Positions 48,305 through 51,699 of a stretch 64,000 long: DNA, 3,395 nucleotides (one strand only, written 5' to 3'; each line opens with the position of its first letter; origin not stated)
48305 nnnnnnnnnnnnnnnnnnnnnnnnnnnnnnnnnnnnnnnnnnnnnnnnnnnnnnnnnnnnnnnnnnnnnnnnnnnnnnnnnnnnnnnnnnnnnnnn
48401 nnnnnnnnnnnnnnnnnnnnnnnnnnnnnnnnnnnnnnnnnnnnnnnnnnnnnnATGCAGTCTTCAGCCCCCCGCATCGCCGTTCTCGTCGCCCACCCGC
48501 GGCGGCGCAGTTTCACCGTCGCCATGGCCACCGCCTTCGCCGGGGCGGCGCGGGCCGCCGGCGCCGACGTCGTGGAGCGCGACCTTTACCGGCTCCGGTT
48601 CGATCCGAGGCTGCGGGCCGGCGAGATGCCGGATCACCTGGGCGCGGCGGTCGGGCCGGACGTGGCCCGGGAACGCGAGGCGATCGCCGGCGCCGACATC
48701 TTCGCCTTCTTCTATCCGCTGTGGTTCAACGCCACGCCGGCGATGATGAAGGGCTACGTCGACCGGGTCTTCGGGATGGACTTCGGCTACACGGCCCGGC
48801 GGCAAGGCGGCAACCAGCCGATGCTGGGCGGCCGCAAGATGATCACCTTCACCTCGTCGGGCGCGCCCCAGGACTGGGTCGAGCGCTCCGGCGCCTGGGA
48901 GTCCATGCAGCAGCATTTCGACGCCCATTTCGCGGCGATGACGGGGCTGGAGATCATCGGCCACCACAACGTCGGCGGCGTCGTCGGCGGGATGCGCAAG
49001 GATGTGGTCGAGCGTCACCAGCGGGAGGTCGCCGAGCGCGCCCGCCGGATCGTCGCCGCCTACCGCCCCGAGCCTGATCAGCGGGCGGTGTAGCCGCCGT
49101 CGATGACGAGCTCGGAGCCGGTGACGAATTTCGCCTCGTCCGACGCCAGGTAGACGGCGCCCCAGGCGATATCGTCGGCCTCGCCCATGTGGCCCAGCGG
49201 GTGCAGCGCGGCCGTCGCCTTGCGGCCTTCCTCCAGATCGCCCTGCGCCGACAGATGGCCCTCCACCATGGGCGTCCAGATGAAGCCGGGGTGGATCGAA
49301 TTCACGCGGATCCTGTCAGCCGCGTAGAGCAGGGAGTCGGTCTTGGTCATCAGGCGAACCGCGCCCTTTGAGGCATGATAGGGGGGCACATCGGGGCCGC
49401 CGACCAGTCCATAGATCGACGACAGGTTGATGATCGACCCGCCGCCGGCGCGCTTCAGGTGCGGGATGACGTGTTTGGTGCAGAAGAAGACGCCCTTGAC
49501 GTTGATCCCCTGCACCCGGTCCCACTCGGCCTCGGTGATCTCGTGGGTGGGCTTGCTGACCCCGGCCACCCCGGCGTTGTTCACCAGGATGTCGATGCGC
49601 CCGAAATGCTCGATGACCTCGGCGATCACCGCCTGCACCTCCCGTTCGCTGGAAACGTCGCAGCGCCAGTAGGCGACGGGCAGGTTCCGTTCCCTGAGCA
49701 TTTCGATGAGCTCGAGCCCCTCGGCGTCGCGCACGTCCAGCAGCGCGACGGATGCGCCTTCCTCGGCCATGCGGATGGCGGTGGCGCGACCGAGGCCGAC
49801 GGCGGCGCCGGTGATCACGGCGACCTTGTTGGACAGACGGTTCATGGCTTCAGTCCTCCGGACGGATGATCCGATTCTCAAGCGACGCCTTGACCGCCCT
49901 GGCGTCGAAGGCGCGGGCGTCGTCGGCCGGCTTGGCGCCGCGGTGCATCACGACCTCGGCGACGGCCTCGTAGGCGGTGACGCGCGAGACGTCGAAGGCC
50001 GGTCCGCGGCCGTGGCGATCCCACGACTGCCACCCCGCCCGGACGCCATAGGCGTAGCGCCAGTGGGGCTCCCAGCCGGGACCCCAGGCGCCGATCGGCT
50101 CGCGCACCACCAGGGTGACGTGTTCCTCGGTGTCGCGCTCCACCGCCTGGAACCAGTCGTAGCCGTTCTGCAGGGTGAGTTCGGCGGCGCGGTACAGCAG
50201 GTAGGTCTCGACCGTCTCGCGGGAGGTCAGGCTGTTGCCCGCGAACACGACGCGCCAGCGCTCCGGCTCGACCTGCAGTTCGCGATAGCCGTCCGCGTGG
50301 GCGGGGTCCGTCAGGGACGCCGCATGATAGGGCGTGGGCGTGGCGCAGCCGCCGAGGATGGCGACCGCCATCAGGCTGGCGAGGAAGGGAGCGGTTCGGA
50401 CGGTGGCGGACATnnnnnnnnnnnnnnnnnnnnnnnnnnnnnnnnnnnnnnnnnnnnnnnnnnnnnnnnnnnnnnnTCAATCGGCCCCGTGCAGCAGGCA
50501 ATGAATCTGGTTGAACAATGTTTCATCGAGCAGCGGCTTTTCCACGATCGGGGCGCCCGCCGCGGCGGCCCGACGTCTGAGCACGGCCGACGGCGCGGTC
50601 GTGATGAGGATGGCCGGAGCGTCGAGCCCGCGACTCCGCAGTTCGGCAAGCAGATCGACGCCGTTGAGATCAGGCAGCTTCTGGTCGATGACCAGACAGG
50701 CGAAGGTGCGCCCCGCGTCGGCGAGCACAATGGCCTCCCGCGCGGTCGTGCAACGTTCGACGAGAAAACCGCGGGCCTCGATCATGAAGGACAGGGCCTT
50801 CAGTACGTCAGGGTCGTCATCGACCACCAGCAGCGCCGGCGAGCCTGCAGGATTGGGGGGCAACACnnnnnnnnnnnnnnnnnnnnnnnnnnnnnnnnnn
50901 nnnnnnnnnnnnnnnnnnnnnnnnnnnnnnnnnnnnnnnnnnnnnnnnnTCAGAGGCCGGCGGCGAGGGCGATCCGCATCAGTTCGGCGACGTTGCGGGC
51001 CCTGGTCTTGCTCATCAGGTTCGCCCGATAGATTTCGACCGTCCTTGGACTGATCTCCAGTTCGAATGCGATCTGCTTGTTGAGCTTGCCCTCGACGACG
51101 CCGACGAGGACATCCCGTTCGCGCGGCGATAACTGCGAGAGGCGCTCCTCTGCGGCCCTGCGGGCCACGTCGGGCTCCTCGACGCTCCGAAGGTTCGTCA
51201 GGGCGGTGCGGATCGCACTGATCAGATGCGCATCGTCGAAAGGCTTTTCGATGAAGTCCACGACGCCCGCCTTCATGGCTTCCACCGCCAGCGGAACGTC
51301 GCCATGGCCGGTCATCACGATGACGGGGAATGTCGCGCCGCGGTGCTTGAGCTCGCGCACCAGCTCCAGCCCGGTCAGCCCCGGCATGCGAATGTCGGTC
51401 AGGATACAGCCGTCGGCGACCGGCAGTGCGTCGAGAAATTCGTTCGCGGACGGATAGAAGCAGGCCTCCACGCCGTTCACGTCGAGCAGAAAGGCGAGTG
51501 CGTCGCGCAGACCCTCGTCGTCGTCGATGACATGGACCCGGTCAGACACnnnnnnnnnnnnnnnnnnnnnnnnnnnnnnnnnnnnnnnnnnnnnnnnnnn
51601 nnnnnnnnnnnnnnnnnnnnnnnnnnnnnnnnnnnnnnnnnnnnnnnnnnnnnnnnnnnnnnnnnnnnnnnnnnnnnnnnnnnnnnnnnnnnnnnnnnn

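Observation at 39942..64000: A 24-kb self-contained hypoxia island: fixK-fixL-fixJ plus 12 FixK boxes and a DosR-like dormancy cargo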

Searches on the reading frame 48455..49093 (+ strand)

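Call 8: search_protein_families(library=pfam, proteins=[window:48455-49093:+], max_evalue=0.001)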
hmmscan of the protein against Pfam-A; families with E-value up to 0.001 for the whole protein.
window:48455-49093:+ (212 aa): 2 families
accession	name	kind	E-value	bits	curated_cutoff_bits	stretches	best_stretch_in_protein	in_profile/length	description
PF02525.22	Flavodoxin_2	-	3.3e-33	115.5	27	1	7-194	2-196/198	Flavodoxin-like fold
PF03358.20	FMN_red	-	4.3e-10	39.8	24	1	6-106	1-97/152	NADPH-dependent FMN reductase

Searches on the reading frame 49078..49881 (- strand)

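Call 8: search_protein_families(library=pfam, proteins=[window:49078-49881:-], max_evalue=0.001)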
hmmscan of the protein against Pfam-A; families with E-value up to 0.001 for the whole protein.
window:49078-49881:- (267 aa): 4 families
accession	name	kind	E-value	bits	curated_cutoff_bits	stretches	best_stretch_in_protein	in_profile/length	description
PF13561.12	adh_short_C2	-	3.3e-66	223.7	27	1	25-265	1-236/236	Enoyl-(Acyl carrier protein) reductase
PF00106.31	adh_short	-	8.9e-58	195.4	26.6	1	19-208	1-189/195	short chain dehydrogenase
PF08659.16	KR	-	2.9e-14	53.8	22.6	1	22-171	4-152/180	KR domain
PF23441.1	SDR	-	6.8e-10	39.2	27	1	14-263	3-254/258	SDR-like rossmann domain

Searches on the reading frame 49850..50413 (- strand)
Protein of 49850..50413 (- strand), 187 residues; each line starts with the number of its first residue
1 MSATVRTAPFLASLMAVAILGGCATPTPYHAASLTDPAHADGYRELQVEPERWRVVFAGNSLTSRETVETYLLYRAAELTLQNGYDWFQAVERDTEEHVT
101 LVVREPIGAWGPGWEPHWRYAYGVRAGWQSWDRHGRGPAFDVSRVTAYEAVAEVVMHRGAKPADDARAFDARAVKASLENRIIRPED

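Call 8: search_protein_families(library=pfam, proteins=[window:49850-50413:-], max_evalue=0.001)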
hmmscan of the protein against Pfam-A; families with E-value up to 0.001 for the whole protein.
window:49850-50413:- (187 aa): 0 families

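Call 14: search_protein_families(library=pfam, proteins=[window:49850-50413:-], max_evalue=0.1)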
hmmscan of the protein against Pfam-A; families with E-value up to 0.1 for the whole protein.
window:49850-50413:- (187 aa): 0 families

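Call 46: search_protein_families(library=ncbifam, proteins=[window:49850-50413:-], max_evalue=0.001)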
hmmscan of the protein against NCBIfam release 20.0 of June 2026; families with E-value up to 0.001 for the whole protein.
window:49850-50413:- (187 aa): 1 family
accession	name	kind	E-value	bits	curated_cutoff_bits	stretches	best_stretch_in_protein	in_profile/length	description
NF047637.1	lipo_CC0125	subfamily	1.4e-57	194.9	40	1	12-179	5-169/169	CC0125/CC1285 family lipoprotein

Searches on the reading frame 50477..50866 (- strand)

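Call 14: search_protein_families(library=pfam, proteins=[window:50477-50866:-], max_evalue=0.1)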
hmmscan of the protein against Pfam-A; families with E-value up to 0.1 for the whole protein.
window:50477-50866:- (129 aa): 2 families
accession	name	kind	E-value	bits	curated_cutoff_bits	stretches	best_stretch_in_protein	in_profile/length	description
PF00072.30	Response_reg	-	3.5e-16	59.8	30.2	1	13-121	2-110/111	Response regulator receiver domain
PF03709.21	OKR_DC_1_N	-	0.044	14.5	29.3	1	23-90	7-71/111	Orn/Lys/Arg decarboxylase, N-terminal domain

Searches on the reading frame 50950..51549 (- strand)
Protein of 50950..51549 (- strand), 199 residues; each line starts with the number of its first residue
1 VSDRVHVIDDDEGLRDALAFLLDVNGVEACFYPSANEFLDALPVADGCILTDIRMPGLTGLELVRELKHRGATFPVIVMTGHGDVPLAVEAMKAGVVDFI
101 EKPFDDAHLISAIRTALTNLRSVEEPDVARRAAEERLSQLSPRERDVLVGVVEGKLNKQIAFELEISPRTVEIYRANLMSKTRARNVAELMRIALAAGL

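Call 8: search_protein_families(library=pfam, proteins=[window:50950-51549:-], max_evalue=0.001)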
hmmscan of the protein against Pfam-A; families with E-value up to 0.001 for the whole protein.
window:50950-51549:- (199 aa): 3 families
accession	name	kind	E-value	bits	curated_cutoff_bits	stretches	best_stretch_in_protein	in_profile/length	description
PF00072.30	Response_reg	-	2.4e-25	89.3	30.2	1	5-114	1-111/111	Response regulator receiver domain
PF00196.25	GerE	-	6.3e-18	64.6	23.5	1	139-194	2-57/57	Bacterial regulatory proteins, luxR family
PF08281.18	Sigma70_r4_2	-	5e-07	29.7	25.7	1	131-174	2-46/54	Sigma-70, region 4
